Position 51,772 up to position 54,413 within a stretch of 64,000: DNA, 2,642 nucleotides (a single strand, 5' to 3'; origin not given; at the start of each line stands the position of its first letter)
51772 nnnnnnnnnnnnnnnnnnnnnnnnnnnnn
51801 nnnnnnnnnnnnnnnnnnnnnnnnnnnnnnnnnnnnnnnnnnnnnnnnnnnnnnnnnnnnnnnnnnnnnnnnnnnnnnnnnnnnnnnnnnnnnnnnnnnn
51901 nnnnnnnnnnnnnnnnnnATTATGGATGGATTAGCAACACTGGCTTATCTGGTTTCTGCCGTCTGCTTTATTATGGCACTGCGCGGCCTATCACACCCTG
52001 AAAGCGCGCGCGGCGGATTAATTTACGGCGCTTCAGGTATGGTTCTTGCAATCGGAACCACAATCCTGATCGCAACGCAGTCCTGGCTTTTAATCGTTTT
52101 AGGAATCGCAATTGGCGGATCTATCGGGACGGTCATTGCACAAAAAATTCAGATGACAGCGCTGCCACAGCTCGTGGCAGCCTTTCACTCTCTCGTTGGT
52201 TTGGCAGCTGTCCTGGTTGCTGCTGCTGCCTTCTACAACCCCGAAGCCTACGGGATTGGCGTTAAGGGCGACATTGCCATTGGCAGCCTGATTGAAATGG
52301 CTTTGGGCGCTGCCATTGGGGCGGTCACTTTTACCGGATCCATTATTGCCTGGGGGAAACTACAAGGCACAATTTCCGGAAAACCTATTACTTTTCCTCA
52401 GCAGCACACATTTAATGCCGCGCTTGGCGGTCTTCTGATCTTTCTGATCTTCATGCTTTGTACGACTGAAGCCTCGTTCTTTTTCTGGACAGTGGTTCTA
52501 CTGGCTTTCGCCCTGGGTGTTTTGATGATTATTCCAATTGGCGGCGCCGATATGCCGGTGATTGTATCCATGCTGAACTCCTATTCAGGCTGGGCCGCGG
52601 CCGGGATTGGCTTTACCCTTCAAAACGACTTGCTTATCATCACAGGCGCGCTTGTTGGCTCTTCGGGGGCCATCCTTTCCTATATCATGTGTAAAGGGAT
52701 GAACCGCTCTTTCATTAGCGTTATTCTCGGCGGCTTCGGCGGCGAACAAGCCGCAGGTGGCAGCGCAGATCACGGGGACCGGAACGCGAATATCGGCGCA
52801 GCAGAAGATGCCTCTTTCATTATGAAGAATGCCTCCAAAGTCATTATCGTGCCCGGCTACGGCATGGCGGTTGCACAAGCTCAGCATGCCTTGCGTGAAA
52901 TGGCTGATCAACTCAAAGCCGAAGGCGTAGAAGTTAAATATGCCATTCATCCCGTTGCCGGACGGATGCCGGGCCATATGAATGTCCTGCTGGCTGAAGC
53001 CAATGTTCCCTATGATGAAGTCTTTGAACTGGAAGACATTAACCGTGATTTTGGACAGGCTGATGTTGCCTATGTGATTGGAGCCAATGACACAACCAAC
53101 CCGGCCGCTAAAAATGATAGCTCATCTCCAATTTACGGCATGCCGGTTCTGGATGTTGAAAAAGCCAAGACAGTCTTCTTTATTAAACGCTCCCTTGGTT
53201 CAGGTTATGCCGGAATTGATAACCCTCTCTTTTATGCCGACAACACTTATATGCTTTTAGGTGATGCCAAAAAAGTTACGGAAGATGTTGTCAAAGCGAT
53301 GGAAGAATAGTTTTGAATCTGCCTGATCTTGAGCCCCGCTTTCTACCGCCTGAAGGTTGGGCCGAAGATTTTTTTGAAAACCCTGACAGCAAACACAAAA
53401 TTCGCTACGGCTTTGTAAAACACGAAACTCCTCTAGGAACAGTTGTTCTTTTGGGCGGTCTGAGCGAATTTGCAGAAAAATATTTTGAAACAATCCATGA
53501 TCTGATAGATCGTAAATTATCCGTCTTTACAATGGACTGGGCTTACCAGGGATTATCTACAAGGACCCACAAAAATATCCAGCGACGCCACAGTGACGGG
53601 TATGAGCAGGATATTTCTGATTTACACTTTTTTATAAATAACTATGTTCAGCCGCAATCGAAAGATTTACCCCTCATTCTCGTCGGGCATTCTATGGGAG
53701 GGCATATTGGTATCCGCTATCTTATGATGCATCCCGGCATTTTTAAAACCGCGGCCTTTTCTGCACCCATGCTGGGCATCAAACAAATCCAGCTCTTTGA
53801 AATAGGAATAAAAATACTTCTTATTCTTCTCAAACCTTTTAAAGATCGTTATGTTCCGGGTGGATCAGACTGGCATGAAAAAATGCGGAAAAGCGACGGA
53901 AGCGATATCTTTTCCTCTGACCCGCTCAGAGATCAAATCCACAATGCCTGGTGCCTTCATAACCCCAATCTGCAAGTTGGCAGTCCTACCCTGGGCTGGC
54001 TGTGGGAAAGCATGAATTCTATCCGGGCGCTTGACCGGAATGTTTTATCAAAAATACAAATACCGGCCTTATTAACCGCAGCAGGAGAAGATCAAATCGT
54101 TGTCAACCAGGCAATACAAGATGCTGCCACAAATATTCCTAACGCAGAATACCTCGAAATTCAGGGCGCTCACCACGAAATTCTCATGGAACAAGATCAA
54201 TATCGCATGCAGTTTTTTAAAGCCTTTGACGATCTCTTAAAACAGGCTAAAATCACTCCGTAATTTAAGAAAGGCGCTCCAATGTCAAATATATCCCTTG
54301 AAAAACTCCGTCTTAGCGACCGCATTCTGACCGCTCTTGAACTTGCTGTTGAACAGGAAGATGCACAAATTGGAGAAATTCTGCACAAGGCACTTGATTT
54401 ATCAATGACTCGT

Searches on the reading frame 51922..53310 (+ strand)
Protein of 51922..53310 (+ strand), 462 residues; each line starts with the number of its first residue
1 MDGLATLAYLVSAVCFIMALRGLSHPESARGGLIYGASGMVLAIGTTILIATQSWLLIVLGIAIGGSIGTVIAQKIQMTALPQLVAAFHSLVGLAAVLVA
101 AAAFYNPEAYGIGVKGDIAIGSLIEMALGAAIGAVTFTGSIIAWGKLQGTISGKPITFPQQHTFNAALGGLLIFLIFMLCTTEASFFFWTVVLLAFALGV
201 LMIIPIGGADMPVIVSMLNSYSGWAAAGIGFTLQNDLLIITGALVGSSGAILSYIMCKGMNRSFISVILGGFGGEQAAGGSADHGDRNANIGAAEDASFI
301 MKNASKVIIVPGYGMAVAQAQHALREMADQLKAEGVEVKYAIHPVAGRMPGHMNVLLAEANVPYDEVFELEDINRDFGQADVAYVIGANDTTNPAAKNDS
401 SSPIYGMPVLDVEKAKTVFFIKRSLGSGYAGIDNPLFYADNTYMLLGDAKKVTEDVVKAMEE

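Call 4: search_protein_families(library=pfam, proteins=[window:51922-53310:+], max_evalue=0.01)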
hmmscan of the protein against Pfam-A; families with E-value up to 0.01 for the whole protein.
window:51922-53310:+ (462 aa): 2 families
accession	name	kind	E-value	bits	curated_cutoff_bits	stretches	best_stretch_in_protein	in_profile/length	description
PF02233.22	PNTB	-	1.7e-194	647.5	31.7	1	6-458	2-455/456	NAD(P) transhydrogenase beta subunit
PF00205.28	TPP_enzyme_M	-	0.0048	17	30.4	0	300-340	7-47/137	Thiamine pyrophosphate enzyme, central domain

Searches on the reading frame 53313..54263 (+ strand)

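Call 4: search_protein_families(library=pfam, proteins=[window:53313-54263:+], max_evalue=0.01)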
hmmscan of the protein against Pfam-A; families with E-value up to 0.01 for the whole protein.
window:53313-54263:+ (316 aa): 6 families
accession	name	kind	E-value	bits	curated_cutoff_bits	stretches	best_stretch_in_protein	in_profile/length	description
PF12146.15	Hydrolase_4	-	2.5e-33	115.8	27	1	40-295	3-239/239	Serine aminopeptidase, S33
PF00561.26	Abhydrolase_1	-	1.3e-15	58.2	25.8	1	43-293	2-243/245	alpha/beta hydrolase fold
PF12697.13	Abhydrolase_6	-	2.3e-09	38.7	26.3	1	45-294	2-210/217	Alpha/beta hydrolase family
PF10230.15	LIDHydrolase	-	6.2e-06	26.6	27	1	49-138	13-103/262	Lipid-droplet associated hydrolase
PF00756.26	Esterase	-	0.00016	22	22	1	114-154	112-150/251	Putative esterase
PF20408.4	Abhydrolase_11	-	0.0014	18.8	27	1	61-136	24-93/193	Alpha/beta hydrolase domain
